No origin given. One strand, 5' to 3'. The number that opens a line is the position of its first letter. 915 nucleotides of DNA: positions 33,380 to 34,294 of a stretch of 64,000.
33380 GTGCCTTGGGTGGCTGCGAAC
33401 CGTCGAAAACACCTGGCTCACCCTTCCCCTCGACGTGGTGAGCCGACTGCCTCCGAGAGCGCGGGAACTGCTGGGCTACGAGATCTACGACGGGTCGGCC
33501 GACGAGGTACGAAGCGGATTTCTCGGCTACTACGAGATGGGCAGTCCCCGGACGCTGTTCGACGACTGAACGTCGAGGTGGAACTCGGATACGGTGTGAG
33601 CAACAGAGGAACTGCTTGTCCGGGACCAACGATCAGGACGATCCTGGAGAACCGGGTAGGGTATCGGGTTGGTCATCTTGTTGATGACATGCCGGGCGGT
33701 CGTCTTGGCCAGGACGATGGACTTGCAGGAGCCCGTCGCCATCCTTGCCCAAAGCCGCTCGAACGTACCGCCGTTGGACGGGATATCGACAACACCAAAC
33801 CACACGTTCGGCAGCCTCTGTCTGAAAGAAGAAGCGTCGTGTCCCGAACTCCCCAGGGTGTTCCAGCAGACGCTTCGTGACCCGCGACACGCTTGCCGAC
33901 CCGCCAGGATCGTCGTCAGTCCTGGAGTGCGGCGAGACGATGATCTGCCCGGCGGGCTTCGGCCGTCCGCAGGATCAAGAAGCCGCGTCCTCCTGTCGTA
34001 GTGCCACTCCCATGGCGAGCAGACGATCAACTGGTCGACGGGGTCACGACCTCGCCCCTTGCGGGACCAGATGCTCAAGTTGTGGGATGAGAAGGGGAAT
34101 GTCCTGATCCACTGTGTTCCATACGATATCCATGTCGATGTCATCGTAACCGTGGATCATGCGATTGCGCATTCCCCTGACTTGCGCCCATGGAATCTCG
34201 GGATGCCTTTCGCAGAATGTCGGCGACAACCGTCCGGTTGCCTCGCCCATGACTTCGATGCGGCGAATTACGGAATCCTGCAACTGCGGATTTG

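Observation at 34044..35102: HepT/MNT module adjacent to a stand-alone TIR-like nucleotide-binding gene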

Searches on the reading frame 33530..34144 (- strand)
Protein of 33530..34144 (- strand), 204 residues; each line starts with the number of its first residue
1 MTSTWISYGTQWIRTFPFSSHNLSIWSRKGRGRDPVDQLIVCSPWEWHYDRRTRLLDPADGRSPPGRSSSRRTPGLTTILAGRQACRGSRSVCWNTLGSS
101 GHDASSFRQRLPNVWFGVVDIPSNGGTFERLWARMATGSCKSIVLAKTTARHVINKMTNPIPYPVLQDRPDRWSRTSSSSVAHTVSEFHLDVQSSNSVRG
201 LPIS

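Call 3: search_protein_families(library=pfam, proteins=[window:33530-34144:-], max_evalue=0.1)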
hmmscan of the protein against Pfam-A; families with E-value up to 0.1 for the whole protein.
window:33530-34144:- (204 aa): 0 families

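Call 10: search_protein_families(library=ncbifam, proteins=[window:33533-34144:-], max_evalue=0.1)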
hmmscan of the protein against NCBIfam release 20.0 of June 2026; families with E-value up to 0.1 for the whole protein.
window:33533-34144:- (204 aa): 1 family
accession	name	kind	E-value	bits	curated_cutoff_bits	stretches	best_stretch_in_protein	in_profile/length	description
NF046055.1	restr_BPTD_3080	equivalog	0.00082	17.4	800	1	126-160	150-184/970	BPTD_3080 family restriction endonuclease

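Call 11: search_protein_families(library=padloc, proteins=[window:33533-34144:-], max_evalue=0.1)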
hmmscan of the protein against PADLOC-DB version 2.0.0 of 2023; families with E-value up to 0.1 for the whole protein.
window:33533-34144:- (204 aa): 0 families
